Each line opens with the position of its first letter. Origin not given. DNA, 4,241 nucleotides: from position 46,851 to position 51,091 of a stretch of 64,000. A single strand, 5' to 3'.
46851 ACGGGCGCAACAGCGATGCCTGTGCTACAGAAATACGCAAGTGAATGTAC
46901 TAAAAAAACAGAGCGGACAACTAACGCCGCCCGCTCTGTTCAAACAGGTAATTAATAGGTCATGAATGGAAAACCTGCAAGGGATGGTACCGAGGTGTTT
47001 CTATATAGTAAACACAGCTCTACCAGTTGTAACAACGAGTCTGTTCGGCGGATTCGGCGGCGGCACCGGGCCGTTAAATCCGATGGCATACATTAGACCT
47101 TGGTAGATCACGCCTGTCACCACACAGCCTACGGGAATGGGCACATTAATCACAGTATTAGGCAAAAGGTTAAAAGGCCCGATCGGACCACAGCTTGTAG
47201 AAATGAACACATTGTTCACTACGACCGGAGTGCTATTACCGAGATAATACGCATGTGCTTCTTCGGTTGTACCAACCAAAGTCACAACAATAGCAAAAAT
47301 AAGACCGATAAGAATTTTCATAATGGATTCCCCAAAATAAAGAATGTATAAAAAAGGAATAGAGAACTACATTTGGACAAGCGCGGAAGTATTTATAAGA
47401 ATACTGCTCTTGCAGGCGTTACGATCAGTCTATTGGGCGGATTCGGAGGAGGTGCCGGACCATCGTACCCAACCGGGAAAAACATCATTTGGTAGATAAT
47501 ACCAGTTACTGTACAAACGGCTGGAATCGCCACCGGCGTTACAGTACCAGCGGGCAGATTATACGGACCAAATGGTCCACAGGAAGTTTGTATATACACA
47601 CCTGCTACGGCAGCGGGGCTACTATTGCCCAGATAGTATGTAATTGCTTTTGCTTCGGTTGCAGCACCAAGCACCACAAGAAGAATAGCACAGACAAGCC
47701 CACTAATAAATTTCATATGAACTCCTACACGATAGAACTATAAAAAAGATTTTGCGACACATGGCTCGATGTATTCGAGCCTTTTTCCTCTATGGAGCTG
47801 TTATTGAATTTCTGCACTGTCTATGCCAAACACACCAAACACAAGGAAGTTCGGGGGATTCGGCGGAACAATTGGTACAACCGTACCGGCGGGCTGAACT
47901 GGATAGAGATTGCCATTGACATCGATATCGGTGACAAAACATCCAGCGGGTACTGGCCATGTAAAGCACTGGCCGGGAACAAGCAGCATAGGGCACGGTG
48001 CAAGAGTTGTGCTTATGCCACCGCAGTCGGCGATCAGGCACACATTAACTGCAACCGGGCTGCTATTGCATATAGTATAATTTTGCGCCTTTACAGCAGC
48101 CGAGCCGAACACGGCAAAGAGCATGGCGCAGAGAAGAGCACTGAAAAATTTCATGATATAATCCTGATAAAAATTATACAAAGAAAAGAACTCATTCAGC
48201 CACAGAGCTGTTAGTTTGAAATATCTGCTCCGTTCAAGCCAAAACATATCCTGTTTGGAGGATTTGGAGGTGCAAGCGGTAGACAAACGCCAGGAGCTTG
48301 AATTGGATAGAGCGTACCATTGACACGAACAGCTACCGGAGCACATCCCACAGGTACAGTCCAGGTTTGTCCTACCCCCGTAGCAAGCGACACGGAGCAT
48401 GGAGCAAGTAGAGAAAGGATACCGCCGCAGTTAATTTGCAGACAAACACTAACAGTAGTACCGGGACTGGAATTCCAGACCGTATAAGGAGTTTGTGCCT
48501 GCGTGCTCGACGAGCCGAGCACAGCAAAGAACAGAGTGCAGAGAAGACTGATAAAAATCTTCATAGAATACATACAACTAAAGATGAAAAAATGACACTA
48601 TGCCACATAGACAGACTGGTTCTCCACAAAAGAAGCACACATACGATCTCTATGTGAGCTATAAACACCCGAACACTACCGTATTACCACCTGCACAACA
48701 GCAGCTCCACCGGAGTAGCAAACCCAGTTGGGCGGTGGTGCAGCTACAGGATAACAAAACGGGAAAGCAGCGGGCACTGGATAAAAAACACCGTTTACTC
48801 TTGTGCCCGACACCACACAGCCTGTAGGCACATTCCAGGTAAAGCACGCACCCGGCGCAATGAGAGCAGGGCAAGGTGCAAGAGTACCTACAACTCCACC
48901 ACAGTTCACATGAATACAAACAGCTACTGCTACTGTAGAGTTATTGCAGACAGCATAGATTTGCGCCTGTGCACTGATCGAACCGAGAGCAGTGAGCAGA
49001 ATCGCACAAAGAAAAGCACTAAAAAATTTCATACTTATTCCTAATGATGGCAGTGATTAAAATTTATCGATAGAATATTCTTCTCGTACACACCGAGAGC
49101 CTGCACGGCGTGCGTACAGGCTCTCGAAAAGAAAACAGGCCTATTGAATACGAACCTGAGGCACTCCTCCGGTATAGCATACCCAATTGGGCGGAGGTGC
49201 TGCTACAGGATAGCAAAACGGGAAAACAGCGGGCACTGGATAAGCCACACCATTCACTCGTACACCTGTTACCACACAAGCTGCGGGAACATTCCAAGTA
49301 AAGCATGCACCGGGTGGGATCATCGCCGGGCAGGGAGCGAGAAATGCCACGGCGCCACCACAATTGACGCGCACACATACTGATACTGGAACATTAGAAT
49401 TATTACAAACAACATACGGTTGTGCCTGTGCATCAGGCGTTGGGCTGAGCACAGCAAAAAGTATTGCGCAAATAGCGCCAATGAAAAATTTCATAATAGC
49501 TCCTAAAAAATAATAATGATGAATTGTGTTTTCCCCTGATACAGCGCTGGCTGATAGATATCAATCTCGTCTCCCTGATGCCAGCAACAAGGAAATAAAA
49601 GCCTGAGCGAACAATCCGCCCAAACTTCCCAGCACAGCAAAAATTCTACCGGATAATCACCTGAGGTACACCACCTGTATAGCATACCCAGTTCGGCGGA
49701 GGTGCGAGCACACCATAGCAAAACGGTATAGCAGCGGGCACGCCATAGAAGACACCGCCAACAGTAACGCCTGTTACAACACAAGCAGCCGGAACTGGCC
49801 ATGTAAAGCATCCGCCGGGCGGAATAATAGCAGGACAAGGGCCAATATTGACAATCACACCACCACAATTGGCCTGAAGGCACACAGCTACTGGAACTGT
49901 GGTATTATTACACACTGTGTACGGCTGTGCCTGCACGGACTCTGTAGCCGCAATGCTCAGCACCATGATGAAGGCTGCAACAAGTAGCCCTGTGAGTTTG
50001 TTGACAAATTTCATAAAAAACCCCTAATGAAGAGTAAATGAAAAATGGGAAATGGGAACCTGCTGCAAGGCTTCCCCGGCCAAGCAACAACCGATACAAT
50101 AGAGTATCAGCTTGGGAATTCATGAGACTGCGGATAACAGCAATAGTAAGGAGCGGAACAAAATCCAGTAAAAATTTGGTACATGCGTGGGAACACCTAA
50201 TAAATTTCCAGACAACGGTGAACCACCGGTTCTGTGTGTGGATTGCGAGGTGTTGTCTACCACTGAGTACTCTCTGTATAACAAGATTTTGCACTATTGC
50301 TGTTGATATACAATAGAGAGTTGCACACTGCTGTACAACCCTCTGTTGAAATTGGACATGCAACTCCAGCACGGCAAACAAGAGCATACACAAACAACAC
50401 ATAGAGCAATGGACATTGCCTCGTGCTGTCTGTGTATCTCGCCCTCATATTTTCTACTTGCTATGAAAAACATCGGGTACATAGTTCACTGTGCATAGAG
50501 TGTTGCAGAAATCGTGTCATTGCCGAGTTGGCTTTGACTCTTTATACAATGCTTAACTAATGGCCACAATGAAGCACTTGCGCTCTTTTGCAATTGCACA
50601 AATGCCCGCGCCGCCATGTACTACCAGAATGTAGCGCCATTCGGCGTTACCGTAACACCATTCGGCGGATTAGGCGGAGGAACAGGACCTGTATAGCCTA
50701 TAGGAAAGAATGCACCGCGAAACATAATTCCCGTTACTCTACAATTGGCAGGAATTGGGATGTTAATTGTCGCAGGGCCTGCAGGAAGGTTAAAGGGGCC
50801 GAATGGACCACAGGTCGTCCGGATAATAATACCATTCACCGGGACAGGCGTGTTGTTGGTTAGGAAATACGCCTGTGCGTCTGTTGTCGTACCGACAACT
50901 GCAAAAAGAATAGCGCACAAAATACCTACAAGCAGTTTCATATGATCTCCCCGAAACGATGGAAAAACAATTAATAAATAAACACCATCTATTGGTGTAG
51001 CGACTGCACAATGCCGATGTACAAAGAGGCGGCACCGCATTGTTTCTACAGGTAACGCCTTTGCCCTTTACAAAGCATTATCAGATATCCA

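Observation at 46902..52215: Nine-gene tandem array of small secreted PPPN-motif proteins splitting a carotenoid cluster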

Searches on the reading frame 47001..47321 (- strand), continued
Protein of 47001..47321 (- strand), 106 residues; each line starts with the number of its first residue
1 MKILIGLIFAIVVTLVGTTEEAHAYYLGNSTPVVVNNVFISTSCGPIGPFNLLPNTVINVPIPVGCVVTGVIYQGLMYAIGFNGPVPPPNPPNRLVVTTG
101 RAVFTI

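Call 33: find_encoding_contigs(protein=P0053, flank=10000, max_places=3)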
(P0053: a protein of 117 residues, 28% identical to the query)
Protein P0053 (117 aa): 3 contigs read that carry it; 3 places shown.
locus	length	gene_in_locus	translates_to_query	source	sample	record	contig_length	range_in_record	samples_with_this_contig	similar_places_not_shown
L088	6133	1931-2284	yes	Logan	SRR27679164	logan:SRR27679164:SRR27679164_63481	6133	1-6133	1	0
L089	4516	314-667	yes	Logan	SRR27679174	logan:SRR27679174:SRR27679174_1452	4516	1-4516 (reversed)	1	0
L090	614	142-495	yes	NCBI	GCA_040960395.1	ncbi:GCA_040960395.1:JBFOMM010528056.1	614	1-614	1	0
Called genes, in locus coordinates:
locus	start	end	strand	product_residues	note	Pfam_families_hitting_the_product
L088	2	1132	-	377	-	?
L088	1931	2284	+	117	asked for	-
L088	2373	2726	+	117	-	-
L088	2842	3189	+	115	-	-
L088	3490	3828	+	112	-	-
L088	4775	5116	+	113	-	-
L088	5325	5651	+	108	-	-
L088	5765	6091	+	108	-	-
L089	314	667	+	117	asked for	-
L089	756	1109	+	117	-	-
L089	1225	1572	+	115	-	-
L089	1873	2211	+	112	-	-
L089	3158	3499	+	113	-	-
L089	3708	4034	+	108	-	-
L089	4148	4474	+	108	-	-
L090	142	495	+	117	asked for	-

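Call 45: find_encoding_contigs(protein=P0057, flank=10000, max_places=3)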
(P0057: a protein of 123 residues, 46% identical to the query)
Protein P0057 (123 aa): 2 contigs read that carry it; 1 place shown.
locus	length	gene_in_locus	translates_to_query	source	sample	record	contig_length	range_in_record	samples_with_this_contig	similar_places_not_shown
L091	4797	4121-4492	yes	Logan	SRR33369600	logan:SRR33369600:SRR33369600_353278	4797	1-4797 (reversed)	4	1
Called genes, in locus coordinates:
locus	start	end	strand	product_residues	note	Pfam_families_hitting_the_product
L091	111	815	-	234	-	PF01553:Acyltransferase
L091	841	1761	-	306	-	PF00494:SQS_PSY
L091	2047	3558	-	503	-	PF00890:FAD_binding_2 (weak), PF01266:DAO (weak), PF01593:Amino_oxidase, PF03486:HI0933_like (faint), PF07992:Pyr_redox_2 (weak), PF12831:FAD_oxidored (weak), PF13450:NAD_binding_8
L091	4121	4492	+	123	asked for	-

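Call 46: find_encoding_contigs(protein=P0009, flank=10000, max_places=3)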
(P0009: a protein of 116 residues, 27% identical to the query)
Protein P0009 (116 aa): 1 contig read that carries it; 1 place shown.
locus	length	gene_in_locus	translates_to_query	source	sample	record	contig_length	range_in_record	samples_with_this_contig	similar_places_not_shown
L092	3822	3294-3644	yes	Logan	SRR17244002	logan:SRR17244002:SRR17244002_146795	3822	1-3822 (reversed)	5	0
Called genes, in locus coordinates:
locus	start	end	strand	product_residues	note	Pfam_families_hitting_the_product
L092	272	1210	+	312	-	PF00005:ABC_tran, PF13304:AAA_21, PF13732:DrrA1-3_C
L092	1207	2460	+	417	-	PF12679:ABC2_membrane_2, PF12698:ABC2_membrane_3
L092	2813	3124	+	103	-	-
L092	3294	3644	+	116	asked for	-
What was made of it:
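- In L092 two family genes follow an ABC-2 ATPase/permease pair, which could be read as an immunity pump (call 46).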

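Call 47: find_encoding_contigs(protein=P0036, flank=10000, max_places=3)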
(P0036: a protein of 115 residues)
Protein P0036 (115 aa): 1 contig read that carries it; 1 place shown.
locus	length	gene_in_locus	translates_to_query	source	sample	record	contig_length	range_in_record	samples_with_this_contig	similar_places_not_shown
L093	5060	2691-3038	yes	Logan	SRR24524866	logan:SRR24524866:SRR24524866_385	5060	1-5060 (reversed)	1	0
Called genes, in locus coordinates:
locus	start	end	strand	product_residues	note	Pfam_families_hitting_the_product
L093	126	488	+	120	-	-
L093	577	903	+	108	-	-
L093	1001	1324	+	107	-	-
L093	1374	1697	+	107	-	-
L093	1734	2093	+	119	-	-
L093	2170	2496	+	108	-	-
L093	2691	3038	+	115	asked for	-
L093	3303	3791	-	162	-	PF03073:TspO_MBR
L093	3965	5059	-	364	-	?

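Call 54: search_solved_structures(query=A4, max_evalue=10)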
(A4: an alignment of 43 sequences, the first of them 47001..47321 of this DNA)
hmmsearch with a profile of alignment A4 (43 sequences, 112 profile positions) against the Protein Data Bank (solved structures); distinct sequences matched with E-value up to 10: 1.
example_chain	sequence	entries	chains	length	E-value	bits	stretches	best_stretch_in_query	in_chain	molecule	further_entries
8jap_A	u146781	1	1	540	0.79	13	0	15-48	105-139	Spike glycoprotein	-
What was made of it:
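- Tried and rejected: Nothing (call 54).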

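Call 55: search_protein_families(library=padloc, alignment_id=A1, max_evalue=1)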
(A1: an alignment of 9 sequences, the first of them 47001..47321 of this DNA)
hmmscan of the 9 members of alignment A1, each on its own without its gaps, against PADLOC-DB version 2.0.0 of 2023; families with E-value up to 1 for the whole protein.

A. member 1, window:47001-47321:- (106 aa): 0 families

B. families by the number of members that match (of 9 scanned): 0 families

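Call 56: search_protein_families(library=phrogs, alignment_id=A1, max_evalue=1)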
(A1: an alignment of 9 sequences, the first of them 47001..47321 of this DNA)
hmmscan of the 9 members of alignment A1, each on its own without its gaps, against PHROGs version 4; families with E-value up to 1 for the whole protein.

A. member 1, window:47001-47321:- (106 aa): 1 family
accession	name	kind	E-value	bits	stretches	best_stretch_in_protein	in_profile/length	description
phrog_15123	-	moron, auxiliary metabolic gene and host takeover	0.81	10.8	0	62-82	6-26/57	membrane protein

B. families by the number of members that match (of 9 scanned): 2 families
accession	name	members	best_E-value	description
phrog_36234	-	1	0.29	-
phrog_15123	-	1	0.81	membrane protein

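Call 57: find_encoding_contigs(protein=P0048, flank=10000, max_places=3)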
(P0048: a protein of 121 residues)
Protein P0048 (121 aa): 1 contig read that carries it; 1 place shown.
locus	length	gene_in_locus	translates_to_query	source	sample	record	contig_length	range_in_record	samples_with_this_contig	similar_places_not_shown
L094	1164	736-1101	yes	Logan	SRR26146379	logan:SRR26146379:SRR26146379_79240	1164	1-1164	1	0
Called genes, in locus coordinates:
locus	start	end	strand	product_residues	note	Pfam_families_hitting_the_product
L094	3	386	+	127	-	?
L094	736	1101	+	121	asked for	-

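Call 58: find_encoding_contigs(protein=P0041, flank=10000, max_places=3)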
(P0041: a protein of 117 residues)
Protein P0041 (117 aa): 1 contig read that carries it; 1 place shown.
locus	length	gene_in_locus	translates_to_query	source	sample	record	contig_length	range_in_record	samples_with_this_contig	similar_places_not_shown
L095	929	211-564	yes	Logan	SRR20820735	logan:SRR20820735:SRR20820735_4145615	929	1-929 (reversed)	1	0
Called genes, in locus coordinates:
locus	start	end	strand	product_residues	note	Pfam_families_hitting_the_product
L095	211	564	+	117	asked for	-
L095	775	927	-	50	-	?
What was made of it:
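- Tried and rejected: The contigs are too short (calls 57, 58).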

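Call 76: find_related_loci(query=A3, collection=viral_contigs, flank=5000)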
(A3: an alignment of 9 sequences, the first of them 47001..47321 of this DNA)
Query A3 (106 aa) in viral_contigs; peptide patterns used: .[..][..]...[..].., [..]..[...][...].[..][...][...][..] (x = any residue, [..] = any of these).
74 stretches matched a pattern, but none encodes a relative of the query by tblastn (E <= 1e-3).

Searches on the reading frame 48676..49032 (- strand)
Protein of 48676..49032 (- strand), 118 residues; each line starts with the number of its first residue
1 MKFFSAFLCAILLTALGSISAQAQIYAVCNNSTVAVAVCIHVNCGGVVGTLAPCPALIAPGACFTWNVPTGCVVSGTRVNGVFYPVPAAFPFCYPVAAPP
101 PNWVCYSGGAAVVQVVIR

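Call 3: search_protein_families(library=pfam, proteins=[window:48676-49032:-], max_evalue=10)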
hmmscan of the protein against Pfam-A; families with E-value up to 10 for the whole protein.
window:48676-49032:- (118 aa): 1 family
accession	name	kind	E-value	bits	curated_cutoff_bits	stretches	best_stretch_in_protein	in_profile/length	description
PF00484.24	Pro_CA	-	0.39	11.4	25.7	1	26-52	47-73/156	Carbonic anhydrase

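Call 6: search_protein_families(library=ncbifam, proteins=[window:48676-49032:-], max_evalue=10)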
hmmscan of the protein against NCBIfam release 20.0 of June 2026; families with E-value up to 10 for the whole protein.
window:48676-49032:- (118 aa): 2 families
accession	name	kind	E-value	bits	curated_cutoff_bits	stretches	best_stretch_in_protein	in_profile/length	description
TIGR02209.1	ftsL_broad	equivalog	0.51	10.3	42.45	1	2-30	3-31/85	cell division protein FtsL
TIGR03065.1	srtB_sig_QVPTGV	subfamily_domain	0.53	10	21.35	1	46-57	5-16/32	QVPTGV class sortase B protein-sorting domain-containing protein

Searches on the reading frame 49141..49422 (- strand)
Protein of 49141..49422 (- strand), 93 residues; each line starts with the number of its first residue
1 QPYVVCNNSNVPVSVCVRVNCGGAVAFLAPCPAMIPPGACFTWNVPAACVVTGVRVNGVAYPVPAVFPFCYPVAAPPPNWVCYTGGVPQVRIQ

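Call 71: predict_structure(alignment_id=A6)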
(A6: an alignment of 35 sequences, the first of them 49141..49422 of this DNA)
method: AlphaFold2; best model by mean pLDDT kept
length: 93 residues; sequences in the alignment: 35
mean_pLDDT: 95.4   pTM: 0.83
mean pLDDT of the five models: 95.4, 95.0, 94.2, 93.0, 92.2
residues with pLDDT >= 90: 85; 70-90: 8; 50-70: 0; < 50: 0
segments of 3 or more residues with pLDDT < 50: none
pLDDT, mean of each block of 10 residues (from residue 1): 96 97 96 98 96 96 96 90 93 96
secondary structure, 60 per line:
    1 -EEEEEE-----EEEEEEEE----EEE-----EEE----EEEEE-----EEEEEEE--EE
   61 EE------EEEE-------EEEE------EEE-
elements in order: E2-7 E13-20 E25-27 E33-35 E40-44 E50-56 E59-62 E69-72 E80-83 E90-92

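Call 74: fold_search(model_id=the predicted structure, library=pdb)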
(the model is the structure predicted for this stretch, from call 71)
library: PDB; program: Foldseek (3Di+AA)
matches with E <= 10: 621; with E <= 0.001: 0
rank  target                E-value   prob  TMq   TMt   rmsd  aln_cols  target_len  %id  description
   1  7vcg                  9.9e-02  0.84  0.40  0.20   8.9        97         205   18  Thaumatin protected by alginate gel (released 2022-09-07)
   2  2blr                  1.1e-01  0.82  0.40  0.20   9.0        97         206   18  Thaumatin Before A High Dose X-Ray "Burn" (released 2005-09-07)
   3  5yyp                  1.1e-01  0.82  0.40  0.20   9.0        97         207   18  Structure K137A thaumatin (released 2018-03-21)
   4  5yyr                  1.1e-01  0.82  0.40  0.20   9.0        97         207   18  Structure K106A thaumatin (released 2018-03-21)
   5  1thv                  1.2e-01  0.87  0.41  0.20   8.4        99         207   15  THE STRUCTURES OF THREE CRYSTAL FORMS OF THE SWEET PROTEIN THAUMATIN (released 1994-12-20)
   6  2d8p                  1.3e-01  0.85  0.41  0.20   8.7        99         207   13  Structure of HYPER-VIL-thaumatin (released 2006-07-11)
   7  6e0d                  1.6e-01  0.82  0.41  0.20   8.4        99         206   15  X-ray structure of a complex of thaumatin with xylene cyanol (released 2018-09-19)
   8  5x9m                  1.9e-01  0.69  0.40  0.20   9.0        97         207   18  Structure of hyper-sweet thaumatin (D21N) (released 2018-03-14)
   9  5fid_A                2.4e-01  0.97  0.41  0.30   3.2        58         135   22  Crystal structure of the protein elicitor MoHrip2 from Magnaporthe oryzae (released 2016-12-07)
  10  8ei3_F                2.5e-01  0.72  0.42  0.29   6.3        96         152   16  Crystal structure of VHL in complex with H313, a Helicon Polypeptide (released 2023-10-25)
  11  8ymb_I                2.6e-01  0.77  0.34  0.25   3.6        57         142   21  The crystal structure of SHD931 in complex with Brd4-BD2 and VCB (released 2025-02-12)
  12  5yyq                  2.6e-01  0.63  0.40  0.20   8.9        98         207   18  Structure K78A thaumatin (released 2018-03-21)
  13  4awj_C                2.9e-01  0.75  0.42  0.32   5.8        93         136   16  pVHL:EloB:EloC complex, in complex with capped Hydroxyproline (released 2012-11-14)
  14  9eqj_F                3.1e-01  0.72  0.33  0.24   3.7        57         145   21  Crystal structure of pVHL:EloB:EloC in complex with MP-1-39 (released 2024-08-28)
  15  3aok                  3.1e-01  0.69  0.41  0.20   8.4        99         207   15  Crystal structure of sweet-tasting protein thaumatin II (released 2011-07-27)
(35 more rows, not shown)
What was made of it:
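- On Thaumatin-like proteins: Foldseek gives E 0.1 and TM 0.40 over a partial alignment (call 74).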

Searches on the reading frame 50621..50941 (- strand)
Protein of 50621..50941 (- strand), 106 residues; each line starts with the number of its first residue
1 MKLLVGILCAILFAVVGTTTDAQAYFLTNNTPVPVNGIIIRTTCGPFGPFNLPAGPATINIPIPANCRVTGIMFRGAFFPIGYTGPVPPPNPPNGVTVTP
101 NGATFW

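Call 3: search_protein_families(library=pfam, proteins=[window:50621-50938:-], max_evalue=10)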
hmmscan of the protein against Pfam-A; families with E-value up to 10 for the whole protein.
window:50621-50938:- (105 aa): 0 families

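Call 6: search_protein_families(library=ncbifam, proteins=[window:50621-50938:-], max_evalue=10)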
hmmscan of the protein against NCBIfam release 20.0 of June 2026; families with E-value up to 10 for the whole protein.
window:50621-50938:- (105 aa): 0 families

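Call 77: search_dna_similar(query=window:50621-50941:-, collection=plasmids, mode=protein, max_evalue=0.001, max_rows=5)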
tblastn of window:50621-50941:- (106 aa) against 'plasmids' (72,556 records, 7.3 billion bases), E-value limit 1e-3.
No match.
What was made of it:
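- On Anti-phage defence / phage proteins / mobile element cargo: Calls 55, 56, 76 and 77.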
